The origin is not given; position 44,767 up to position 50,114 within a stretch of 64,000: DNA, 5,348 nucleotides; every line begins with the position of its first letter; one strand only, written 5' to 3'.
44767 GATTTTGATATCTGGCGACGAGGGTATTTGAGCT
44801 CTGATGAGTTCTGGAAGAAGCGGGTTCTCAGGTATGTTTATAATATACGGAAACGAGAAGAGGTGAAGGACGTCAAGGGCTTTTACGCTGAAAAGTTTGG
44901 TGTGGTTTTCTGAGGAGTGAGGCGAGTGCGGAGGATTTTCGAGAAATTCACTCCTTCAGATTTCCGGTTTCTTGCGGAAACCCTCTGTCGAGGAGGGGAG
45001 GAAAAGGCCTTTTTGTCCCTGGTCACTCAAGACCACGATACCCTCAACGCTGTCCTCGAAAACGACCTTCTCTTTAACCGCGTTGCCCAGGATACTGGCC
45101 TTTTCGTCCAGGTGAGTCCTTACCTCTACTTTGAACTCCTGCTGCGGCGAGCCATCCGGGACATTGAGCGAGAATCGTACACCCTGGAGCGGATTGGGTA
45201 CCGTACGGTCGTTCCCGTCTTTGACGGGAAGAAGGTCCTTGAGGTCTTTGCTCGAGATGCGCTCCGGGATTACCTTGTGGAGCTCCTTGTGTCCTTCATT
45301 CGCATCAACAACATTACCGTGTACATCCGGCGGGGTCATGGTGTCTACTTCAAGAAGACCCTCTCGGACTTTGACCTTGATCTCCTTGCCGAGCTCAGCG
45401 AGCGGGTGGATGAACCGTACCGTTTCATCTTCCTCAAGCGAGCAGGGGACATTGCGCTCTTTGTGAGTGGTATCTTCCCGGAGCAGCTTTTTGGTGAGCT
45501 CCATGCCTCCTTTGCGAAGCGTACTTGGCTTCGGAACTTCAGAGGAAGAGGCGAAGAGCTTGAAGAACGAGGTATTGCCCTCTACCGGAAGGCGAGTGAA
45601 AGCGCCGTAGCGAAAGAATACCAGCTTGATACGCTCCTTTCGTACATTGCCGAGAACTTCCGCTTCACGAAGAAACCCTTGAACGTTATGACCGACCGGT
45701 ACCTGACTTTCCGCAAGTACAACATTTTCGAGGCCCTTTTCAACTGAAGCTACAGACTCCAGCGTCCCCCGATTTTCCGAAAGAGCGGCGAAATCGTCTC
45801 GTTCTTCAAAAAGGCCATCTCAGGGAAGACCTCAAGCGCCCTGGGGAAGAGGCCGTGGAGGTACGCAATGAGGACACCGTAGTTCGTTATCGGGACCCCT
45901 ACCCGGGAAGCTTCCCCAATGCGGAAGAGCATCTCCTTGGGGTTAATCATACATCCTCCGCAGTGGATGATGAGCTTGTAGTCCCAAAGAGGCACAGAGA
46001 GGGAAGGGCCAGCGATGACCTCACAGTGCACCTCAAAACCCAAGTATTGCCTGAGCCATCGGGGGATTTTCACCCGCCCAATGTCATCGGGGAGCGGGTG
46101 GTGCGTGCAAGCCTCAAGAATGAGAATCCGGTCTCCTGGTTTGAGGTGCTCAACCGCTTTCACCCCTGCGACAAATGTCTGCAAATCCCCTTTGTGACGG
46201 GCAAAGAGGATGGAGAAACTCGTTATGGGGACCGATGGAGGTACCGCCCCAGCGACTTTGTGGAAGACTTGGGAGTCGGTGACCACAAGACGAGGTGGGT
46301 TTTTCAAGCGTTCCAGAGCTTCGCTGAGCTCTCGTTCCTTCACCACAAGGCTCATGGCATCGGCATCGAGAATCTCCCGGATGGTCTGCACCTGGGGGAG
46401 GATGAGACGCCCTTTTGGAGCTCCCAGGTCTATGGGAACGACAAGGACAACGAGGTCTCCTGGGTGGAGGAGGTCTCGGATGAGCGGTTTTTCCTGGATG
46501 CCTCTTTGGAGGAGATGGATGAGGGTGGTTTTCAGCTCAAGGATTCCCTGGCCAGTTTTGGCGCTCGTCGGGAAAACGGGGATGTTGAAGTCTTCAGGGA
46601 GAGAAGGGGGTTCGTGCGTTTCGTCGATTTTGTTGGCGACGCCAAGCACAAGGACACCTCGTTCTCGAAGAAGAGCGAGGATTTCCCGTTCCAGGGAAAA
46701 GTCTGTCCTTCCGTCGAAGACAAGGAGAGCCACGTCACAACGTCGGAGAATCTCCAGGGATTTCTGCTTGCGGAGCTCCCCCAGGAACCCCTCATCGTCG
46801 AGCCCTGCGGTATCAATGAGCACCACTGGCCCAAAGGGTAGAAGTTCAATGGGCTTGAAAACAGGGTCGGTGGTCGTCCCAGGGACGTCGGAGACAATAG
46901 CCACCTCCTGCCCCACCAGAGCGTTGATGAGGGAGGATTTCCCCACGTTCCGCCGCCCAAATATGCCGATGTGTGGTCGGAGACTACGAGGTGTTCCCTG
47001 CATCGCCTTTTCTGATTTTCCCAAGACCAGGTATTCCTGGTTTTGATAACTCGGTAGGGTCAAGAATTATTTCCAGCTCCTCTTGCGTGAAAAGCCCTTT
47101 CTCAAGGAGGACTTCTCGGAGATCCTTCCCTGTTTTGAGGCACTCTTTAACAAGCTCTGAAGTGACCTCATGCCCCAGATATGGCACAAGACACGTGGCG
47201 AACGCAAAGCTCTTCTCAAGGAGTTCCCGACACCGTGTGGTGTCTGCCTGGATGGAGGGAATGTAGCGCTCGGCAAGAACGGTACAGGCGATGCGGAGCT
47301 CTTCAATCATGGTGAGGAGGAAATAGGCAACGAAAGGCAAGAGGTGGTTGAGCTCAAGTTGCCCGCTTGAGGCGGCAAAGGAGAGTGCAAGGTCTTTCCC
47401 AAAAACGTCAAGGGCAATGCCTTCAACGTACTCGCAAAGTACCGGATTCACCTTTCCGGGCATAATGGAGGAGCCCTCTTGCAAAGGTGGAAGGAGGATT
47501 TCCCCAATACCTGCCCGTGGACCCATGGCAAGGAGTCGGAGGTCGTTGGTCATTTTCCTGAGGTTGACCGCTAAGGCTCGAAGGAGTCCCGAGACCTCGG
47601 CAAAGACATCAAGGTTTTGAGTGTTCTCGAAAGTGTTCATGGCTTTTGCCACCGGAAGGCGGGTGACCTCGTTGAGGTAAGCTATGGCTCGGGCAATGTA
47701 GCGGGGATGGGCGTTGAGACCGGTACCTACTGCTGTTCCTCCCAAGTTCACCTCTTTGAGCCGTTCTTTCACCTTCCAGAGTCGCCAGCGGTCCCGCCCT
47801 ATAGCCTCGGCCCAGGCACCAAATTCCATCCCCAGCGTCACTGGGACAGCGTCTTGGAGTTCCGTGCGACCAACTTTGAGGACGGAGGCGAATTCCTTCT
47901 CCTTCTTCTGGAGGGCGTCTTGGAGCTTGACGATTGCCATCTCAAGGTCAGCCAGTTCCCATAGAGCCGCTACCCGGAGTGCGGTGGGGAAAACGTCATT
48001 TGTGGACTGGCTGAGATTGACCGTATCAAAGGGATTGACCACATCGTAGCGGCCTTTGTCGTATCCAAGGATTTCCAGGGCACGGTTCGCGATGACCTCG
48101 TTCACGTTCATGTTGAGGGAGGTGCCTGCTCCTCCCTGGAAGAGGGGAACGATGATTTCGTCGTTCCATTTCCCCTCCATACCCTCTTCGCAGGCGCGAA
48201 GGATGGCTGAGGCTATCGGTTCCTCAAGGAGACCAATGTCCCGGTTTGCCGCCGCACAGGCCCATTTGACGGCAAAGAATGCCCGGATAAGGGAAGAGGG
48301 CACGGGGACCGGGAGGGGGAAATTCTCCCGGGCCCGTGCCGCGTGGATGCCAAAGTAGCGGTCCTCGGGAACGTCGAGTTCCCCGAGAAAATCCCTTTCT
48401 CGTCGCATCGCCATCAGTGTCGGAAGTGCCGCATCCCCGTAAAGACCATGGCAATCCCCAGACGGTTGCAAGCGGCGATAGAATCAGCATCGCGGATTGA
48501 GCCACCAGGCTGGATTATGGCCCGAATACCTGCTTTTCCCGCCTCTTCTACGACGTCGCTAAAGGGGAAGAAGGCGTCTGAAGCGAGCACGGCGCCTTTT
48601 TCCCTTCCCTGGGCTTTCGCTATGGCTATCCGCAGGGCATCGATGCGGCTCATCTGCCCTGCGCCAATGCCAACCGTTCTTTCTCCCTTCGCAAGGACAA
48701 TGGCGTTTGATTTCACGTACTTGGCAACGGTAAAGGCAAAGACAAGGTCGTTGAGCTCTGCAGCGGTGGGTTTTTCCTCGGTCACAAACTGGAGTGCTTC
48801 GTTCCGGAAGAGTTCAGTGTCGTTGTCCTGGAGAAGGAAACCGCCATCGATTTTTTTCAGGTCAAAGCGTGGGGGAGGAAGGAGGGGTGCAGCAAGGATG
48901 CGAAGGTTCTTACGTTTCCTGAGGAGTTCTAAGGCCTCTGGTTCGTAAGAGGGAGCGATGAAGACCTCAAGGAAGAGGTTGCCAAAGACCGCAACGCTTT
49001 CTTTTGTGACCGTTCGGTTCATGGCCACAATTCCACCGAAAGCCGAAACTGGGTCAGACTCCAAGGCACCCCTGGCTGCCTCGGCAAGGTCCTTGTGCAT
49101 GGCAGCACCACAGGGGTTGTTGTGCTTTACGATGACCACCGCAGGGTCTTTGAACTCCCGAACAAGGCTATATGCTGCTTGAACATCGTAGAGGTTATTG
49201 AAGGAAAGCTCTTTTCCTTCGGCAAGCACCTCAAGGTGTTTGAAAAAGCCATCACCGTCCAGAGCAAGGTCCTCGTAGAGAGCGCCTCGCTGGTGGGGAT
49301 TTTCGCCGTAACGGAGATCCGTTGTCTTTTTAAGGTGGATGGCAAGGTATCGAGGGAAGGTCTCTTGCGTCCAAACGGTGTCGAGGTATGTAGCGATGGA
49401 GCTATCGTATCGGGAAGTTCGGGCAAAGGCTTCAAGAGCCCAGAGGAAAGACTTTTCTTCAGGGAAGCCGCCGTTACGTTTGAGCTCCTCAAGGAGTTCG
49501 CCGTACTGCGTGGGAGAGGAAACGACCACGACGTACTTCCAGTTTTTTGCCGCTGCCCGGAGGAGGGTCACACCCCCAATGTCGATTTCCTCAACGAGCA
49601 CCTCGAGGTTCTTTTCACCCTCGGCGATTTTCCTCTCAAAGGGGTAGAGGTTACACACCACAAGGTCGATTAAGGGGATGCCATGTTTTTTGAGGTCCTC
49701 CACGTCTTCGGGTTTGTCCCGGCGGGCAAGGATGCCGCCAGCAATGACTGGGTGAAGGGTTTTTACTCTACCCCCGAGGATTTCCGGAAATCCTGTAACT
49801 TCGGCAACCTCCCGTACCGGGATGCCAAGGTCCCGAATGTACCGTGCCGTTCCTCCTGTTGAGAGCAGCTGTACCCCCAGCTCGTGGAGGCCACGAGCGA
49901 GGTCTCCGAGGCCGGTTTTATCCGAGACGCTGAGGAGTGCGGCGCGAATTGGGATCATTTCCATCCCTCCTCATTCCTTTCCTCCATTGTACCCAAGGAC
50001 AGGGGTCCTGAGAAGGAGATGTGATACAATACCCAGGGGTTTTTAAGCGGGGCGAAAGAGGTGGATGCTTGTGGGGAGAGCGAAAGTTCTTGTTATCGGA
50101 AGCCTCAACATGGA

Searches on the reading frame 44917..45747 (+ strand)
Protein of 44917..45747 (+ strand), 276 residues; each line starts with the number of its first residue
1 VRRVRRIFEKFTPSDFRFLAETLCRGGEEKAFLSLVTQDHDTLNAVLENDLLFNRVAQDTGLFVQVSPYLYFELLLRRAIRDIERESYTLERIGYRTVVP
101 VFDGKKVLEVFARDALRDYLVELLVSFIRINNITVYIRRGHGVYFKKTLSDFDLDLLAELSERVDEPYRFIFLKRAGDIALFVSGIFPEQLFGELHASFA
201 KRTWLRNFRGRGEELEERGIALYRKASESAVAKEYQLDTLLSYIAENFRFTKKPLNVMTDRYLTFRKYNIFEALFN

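Call 5: search_protein_families(library=pfam, proteins=[window:44917-45747:+], max_evalue=0.01)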
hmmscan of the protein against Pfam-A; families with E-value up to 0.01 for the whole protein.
window:44917-45747:+ (276 aa): 0 families

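Call 32: search_protein_families(library=ncbifam, proteins=[window:44917-45747:+], max_evalue=0.001)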
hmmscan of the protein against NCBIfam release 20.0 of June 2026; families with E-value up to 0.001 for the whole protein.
window:44917-45747:+ (276 aa): 0 families

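Call 79: find_homologous_proteins(query=window:44917-45744:+, max_evalue=0.001)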
Query window:44917-45744:+ (276 aa): 33 proteins with E <= 0.001 among 1749 candidates.
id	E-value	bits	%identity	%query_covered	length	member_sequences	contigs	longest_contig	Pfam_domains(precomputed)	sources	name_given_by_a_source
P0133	1.1e-164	564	95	99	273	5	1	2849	-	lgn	-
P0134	2.6e-162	556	94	99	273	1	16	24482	-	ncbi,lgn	ncbi:MAG: hypothetical protein ABDK93_07105 [Atribacterota bacterium]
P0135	2.6e-158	543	91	99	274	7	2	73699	-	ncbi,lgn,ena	ncbi:MAG: hypothetical protein ABDK87_05095 [Atribacterota bacterium]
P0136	2.4e-155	534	89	99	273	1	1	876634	-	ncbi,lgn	-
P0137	1.5e-151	521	88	99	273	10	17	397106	-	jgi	jgi:hypothetical protein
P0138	2.5e-150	517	86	99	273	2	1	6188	-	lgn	-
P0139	8.1e-150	515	87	99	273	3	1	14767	-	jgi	jgi:hypothetical protein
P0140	1.0e-144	499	85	99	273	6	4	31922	-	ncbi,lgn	-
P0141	8.1e-114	397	66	99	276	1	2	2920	-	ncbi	ncbi:MAG: hypothetical protein ACP5Q4_06550 [Candidatus Caldatribacteriaceae bacterium]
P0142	1.0e-112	394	66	99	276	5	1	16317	-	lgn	-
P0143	4.5e-112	392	66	99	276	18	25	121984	-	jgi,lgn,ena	jgi:hypothetical protein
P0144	1.1e-110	387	63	99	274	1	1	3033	-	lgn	-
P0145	1.8e-110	386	64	99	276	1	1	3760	-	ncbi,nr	ncbi:MAG: hypothetical protein N2Z84_00730 [Atribacterota bacterium]|nr:hypothetical protein [Atriba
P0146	2.7e-109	383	63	99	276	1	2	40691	-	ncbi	ncbi:MAG: hypothetical protein ABDK94_04860 [Atribacterota bacterium]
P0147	1.4e-108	380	64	99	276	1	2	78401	-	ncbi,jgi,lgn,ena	-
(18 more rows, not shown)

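Call 86: predict_structure(alignment_id=A3)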
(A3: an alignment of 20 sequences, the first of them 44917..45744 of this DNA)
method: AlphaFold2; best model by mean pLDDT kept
length: 276 residues; sequences in the alignment: 20
mean_pLDDT: 73.3   pTM: 0.76
mean pLDDT of the five models: 73.3, 69.5, 58.7, 53.7, 52.7
residues with pLDDT >= 90: 59; 70-90: 113; 50-70: 47; < 50: 57
segments of 3 or more residues with pLDDT < 50: 60-63, 136-152, 189-209, 266-276
pLDDT, mean of each block of 10 residues (from residue 1): 74 87 78 87 87 64 64 86 71 61 85 91 79 50 46 72 91 88 67 40 41 82 96 94 93 79 50 35
secondary structure, 60 per line:
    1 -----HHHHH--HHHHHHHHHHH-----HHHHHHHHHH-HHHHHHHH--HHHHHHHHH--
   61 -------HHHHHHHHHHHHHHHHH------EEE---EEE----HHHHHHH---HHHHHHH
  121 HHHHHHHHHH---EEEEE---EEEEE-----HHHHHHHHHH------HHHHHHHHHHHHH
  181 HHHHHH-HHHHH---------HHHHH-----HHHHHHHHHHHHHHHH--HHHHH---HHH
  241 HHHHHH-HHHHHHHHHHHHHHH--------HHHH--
elements in order: H6-10 H13-23 H29-38 H40-47 H50-58 H68-84 E91-93 E97-99 H104-110 H114-130 E134-138 E142-146 H152-161 H168-186 H188-192 H202-206 H212-227 H230-234 H238-246 H248-262 H271-274

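Call 88: fold_search(model_id=the predicted structure, library=pdb)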
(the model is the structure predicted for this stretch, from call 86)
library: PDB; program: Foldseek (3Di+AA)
matches with E <= 10: 141; with E <= 0.001: 0
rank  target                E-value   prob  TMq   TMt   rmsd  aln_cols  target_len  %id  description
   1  5vkw_A                1.1e+00  0.06  0.15  0.11  21.1       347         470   13  Crystal structure of adenylosuccinate lyase ADE13 from Candida albicans (released 2017-05-24)
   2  8wwh_R                1.1e+00  0.05  0.13  0.13  21.6       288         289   14  MCHR1-Gi complex,S1 state (released 2024-11-13)
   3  5vkw_B                1.3e+00  0.06  0.15  0.11  20.1       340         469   12  Crystal structure of adenylosuccinate lyase ADE13 from Candida albicans (released 2017-05-24)
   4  5v4l_C                1.8e+00  0.04  0.15  0.11  20.6       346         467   10  Cryptococcus neoformans adenylosuccinate lyase (released 2017-06-07)
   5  9ppq                  1.9e+00  0.02  0.12  0.12  20.8       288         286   11  Locally-refined Mu-Opioid Receptor bound with novel compound 0505 (3-[({[(1P)-1-(3-chlorophenyl)-1H-pyrazol-3-yl]methyl} (released 2026-03-04)
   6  7b2l_B                2.4e+00  0.06  0.17  0.18  17.2       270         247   13  Structure of the endocytic adaptor complex AENTH (released 2021-05-05)
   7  6yld_A                2.5e+00  0.05  0.13  0.18  14.6       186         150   13  Crystal structure of Trichoplax adhaerens trBcl-2L2 bound to trBak BH3 (released 2021-03-17)
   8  4ea3_A                2.6e+00  0.03  0.14  0.14  21.3       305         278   10  Structure of the N/OFQ Opioid Receptor in Complex with a Peptide Mimetic (released 2012-04-25)
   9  4ffx_D                2.6e+00  0.03  0.14  0.10  19.9       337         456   12  Structural and Biochemical Characterization of Human Adenylosuccinate Lyase (ADSL) and the R303C ADSL Deficiency Assoc (released 2012-08-01)
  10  8zrt_R                2.7e+00  0.03  0.14  0.14  20.9       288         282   10  Cryo-EM structure focused on the receptor of the ET-1 bound ETBR-DNGI complex (released 2024-10-02)
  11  9mqi_A                2.8e+00  0.03  0.15  0.14  21.8       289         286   11  Inactive Mu-Opioid Receptor with Nb6M, NabFab, and isoquinuclidine compound #020_E1 (released 2025-02-12)
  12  5e4v                  2.8e+00  0.03  0.14  0.11  20.9       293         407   16  Crystal structure of measles N0-P complex (released 2016-01-27)
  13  2gyq_A                3.3e+00  0.04  0.14  0.20  17.5       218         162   10  YcfI, a putative structural protein from Rhodopseudomonas palustris. (released 2006-06-13)
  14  4nsl_B                3.3e+00  0.03  0.14  0.11  22.8       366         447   12  X-ray Crystal structure of Adenylosuccinate Lyase from Salmonella typhimurium (released 2014-12-03)
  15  2ah6_B                3.4e+00  0.06  0.16  0.23  15.5       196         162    8  Crystal structure of a putative cobalamin adenosyltransferase (bh1595) from bacillus halodurans c-125 at 1.60 A resolu (released 2005-08-16)
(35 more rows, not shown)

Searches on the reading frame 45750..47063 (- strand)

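Call 10: search_protein_families(library=pfam, proteins=[window:45750-47063:-], max_evalue=0.0001)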
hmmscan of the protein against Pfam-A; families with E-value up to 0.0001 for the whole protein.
window:45750-47063:- (437 aa): 7 families
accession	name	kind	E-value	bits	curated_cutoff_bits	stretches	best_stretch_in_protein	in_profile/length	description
PF18133.7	HydF_tetramer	-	1.5e-43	147.8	22.6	1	296-412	2-118/118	Hydrogen maturase F tetramerization domain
PF18128.7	HydF_dimer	-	9.7e-42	141.5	23.4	1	194-292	1-99/99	Hydrogen maturase F dimerization domain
PF01926.29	MMR_HSR1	-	8.2e-23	81.1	21.9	1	31-145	1-113/113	50S ribosome-binding GTPase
PF00350.29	Dynamin_N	-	3.5e-08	34.1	27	1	32-64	1-33/168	Dynamin family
PF02421.24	FeoB_N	-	2.1e-06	27.8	27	1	32-180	3-155/156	Ferrous iron transport protein B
PF00009.33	GTP_EFTU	-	2.7e-06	27.5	26.5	0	81-186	72-187/188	Elongation factor Tu GTP binding domain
PF03193.22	RsgA_GTPase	-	2.9e-05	24.4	30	0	20-62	96-139/174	RsgA GTPase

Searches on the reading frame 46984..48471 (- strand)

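Call 10: search_protein_families(library=pfam, proteins=[window:46984-48471:-], max_evalue=0.0001)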
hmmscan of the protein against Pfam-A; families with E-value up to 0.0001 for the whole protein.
window:46984-48471:- (495 aa): 2 families
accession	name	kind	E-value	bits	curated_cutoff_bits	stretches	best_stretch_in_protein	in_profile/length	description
PF00206.25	Lyase_1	-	1.2e-87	294.7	27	1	30-358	1-312/312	Lyase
PF10415.14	FumaraseC_C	-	3.2e-15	56.7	32.5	1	425-475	2-52/54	Fumarase C C-terminus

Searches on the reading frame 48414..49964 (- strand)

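Call 10: search_protein_families(library=pfam, proteins=[window:48414-49964:-], max_evalue=0.0001)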
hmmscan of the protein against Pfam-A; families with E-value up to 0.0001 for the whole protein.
window:48414-49964:- (516 aa): 2 families
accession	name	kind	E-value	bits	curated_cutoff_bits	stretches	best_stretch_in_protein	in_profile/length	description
PF01808.24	AICARFT_IMPCHas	-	2e-111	372.8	25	1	138-450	1-311/311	AICARFT/IMPCHase bienzyme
PF02142.27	MGS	-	1.2e-22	80.2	24.1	1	20-133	3-94/94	MGS-like domain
